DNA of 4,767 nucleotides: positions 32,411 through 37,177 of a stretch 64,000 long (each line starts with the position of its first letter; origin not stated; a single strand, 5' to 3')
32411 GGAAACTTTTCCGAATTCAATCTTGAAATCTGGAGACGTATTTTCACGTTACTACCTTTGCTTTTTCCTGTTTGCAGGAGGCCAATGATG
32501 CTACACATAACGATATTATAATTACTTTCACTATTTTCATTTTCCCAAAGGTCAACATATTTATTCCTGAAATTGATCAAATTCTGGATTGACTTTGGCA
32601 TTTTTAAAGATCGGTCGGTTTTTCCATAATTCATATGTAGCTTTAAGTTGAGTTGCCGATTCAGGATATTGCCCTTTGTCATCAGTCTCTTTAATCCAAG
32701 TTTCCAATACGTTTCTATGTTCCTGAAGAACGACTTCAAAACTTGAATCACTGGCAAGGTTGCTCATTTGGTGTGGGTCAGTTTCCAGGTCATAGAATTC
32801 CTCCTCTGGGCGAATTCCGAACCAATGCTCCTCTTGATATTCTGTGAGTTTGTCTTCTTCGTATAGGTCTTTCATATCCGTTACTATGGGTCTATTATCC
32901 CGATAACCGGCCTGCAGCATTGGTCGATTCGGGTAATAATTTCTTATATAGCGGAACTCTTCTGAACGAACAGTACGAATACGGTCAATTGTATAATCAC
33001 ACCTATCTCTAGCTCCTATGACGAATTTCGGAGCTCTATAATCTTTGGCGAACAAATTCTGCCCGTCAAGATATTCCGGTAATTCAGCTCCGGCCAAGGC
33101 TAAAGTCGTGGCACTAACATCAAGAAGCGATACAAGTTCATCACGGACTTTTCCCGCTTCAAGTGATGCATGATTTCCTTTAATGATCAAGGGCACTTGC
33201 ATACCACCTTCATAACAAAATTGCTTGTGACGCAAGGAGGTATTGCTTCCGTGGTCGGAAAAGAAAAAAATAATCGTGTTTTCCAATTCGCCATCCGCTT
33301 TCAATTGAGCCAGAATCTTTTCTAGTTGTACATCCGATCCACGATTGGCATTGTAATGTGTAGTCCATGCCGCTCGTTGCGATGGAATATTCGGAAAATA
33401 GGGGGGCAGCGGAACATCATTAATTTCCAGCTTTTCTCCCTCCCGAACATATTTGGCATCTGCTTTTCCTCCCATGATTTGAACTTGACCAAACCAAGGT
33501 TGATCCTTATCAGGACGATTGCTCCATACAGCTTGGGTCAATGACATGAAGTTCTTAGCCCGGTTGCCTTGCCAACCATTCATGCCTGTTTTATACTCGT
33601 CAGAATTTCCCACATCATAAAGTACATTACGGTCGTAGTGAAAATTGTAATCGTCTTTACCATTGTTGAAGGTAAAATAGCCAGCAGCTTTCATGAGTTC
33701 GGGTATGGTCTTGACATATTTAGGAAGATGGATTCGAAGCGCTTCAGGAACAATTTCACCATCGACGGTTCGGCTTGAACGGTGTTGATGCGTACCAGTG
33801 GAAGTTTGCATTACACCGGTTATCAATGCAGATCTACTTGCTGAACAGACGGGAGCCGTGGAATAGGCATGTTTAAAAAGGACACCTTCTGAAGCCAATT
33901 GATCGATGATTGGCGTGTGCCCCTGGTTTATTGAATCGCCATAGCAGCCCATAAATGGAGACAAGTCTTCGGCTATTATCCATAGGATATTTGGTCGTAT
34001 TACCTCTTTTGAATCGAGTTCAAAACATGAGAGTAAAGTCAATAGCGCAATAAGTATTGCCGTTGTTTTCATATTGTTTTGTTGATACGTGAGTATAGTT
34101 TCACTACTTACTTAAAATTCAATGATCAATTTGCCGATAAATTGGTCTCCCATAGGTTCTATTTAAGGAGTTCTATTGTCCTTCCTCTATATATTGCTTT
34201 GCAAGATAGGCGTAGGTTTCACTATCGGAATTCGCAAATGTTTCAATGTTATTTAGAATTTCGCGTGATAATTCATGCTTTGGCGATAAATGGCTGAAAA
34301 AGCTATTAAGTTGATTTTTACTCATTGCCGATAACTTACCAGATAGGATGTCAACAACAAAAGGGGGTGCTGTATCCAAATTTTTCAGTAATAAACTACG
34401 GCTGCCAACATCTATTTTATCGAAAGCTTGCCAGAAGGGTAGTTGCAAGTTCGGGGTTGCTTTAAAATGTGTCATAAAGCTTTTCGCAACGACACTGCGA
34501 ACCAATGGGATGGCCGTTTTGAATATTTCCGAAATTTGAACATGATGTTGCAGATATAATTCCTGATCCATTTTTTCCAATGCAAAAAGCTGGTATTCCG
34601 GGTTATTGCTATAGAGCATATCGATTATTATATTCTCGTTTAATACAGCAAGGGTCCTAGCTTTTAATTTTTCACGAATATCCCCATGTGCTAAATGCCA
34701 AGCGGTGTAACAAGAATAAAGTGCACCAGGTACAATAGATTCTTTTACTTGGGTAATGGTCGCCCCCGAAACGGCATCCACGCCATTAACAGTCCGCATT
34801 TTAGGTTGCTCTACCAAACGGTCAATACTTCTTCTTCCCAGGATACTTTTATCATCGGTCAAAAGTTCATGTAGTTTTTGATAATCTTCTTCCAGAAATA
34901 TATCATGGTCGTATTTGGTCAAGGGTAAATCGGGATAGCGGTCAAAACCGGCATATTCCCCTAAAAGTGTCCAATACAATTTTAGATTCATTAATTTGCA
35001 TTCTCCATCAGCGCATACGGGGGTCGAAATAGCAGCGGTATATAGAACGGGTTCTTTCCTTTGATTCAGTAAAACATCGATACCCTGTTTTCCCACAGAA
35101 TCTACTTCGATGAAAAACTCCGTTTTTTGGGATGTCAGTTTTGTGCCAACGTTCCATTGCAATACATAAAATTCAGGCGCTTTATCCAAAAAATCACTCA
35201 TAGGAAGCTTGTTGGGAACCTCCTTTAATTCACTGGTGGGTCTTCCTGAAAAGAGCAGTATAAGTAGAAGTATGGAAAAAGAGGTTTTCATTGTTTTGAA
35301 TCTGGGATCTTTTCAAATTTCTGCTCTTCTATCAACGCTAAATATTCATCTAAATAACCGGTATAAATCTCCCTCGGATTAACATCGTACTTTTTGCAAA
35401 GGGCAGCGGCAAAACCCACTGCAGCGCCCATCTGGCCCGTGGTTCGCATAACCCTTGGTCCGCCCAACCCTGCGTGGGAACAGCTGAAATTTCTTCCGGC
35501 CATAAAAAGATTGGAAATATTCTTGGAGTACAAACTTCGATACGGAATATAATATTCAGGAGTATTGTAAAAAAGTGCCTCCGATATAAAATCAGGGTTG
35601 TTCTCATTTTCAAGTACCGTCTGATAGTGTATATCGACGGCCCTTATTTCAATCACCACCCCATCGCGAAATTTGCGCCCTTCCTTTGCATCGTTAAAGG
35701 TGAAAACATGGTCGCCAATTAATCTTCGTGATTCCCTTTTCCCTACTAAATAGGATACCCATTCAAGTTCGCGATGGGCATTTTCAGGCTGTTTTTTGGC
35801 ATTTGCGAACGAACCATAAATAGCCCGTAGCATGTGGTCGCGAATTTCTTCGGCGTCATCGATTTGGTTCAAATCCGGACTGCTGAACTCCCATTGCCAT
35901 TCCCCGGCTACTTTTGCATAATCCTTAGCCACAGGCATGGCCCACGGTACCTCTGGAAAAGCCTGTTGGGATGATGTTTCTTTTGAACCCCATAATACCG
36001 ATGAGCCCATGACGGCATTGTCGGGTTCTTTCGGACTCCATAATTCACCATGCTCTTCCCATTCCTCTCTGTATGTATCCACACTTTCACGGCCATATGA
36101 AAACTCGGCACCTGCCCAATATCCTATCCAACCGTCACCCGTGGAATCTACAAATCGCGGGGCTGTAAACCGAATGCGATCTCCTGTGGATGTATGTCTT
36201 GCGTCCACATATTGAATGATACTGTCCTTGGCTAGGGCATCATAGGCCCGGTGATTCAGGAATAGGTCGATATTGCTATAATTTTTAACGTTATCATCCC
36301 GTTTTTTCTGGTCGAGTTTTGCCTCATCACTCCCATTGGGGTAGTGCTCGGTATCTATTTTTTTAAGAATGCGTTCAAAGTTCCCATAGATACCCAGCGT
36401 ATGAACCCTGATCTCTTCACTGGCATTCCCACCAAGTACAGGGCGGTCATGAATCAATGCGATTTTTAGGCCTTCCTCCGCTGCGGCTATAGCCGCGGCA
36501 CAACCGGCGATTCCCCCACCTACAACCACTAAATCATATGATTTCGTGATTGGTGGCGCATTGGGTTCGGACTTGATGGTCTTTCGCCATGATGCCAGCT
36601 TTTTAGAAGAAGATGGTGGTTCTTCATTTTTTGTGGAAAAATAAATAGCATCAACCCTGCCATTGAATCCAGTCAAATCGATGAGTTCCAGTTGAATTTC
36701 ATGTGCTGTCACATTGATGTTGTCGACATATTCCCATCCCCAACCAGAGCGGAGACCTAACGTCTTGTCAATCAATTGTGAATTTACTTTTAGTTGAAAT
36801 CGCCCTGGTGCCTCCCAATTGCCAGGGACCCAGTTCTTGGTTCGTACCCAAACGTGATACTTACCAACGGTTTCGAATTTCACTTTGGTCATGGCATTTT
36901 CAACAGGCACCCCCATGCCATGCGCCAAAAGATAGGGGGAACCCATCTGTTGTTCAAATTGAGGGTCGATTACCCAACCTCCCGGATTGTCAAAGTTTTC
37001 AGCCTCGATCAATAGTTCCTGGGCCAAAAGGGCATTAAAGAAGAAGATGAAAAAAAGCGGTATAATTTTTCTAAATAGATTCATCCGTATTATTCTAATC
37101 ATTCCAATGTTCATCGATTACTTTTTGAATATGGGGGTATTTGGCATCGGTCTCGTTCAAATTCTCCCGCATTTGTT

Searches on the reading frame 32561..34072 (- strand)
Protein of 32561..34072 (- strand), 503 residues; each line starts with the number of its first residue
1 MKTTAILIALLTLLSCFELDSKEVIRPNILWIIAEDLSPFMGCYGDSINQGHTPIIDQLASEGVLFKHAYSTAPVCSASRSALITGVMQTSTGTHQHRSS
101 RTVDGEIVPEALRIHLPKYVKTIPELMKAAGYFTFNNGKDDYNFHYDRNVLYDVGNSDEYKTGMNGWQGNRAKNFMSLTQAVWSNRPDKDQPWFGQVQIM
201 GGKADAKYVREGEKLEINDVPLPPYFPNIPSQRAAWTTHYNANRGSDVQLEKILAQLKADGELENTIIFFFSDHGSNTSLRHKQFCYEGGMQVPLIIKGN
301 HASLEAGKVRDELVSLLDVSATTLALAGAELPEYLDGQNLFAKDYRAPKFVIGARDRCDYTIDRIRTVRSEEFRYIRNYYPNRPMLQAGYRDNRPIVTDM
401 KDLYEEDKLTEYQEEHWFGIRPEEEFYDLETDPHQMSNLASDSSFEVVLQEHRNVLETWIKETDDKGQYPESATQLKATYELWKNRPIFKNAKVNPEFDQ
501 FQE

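Call 34: search_protein_families(library=pfam, proteins=[window:32561-34072:-], max_evalue=0.001)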
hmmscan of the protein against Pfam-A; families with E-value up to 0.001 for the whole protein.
window:32561-34072:- (503 aa): 4 families
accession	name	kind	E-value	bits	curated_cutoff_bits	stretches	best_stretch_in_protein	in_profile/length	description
PF00884.28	Sulfatase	-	6.5e-40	137.7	25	1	27-329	1-301/301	Sulfatase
PF16347.10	SGSH_C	-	1e-11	45.7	29.3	1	282-341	7-65/154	N-sulphoglucosamine sulphohydrolase, C-terminal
PF02995.22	DUF229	-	1.2e-05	24.7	25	1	241-278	308-345/496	Protein of unknown function (DUF229)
PF01663.27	Phosphodiest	-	0.00017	21.7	23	0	42-94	8-62/342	Type I phosphodiesterase / nucleotide pyrophosphatase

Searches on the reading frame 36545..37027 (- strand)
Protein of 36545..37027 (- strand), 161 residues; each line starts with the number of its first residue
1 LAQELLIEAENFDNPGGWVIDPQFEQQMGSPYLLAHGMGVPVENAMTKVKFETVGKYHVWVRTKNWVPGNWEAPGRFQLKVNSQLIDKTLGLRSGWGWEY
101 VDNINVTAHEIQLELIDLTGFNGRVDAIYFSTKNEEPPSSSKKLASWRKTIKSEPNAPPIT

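Call 66: search_protein_families(library=pfam, proteins=[window:36545-37027:-], max_evalue=10)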
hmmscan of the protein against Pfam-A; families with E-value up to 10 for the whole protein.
window:36545-37027:- (161 aa): 1 family
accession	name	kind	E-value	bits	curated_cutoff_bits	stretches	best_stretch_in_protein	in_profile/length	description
PF25275.1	Golvesin_C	-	0.09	13.3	31.6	1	10-65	9-63/132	Golvesin C-terminal domain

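Call 68: search_solved_structures(query=window:36545-37027:-, max_evalue=10)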
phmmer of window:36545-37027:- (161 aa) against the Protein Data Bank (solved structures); distinct sequences matched with E-value up to 10: 4.
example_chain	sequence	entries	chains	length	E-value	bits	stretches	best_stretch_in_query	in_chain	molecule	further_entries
4djt_A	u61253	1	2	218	0.24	14.3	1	77-139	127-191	GTP-binding nuclear protein GSP1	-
2mdc_A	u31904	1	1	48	0.46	13.4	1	54-75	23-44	Histone-lysine N-methyltransferase SETD2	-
2m5a_B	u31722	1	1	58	0.59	13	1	104-150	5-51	ZpA963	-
2mdi_A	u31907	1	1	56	0.59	13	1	54-75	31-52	Histone-lysine N-methyltransferase SETD2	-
